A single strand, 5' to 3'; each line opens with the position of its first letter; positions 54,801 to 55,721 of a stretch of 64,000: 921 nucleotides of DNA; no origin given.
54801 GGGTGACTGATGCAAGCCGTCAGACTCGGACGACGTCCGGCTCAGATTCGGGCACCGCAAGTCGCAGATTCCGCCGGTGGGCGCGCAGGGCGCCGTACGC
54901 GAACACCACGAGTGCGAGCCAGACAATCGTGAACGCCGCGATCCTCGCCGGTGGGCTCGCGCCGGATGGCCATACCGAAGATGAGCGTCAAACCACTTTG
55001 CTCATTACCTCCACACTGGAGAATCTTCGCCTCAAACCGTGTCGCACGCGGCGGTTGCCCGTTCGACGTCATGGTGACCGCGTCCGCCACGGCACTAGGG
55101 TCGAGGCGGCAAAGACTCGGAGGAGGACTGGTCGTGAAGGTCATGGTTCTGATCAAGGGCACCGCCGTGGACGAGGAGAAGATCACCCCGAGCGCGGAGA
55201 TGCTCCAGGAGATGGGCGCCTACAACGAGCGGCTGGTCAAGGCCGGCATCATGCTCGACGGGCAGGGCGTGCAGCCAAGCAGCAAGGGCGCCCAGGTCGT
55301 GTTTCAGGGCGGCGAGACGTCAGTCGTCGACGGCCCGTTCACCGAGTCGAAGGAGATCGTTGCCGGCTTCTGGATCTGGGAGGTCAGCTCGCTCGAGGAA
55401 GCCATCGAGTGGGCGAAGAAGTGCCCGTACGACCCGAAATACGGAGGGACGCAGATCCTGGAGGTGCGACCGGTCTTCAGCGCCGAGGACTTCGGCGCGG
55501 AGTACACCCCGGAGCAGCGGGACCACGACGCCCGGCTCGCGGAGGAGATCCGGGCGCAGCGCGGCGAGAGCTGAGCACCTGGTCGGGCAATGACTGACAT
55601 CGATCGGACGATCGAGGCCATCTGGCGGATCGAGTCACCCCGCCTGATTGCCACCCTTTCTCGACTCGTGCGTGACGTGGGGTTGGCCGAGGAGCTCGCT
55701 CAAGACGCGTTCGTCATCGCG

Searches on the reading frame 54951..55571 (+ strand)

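Call 15: search_protein_families(library=pfam, proteins=[window:54951-55571:+], max_evalue=0.1)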
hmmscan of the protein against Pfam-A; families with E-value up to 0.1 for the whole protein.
window:54951-55571:+ (207 aa): 1 family
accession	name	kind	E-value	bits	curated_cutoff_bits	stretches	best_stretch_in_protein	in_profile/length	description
PF03795.20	YCII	-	7.5e-17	62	24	1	66-173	5-92/95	YCII-related domain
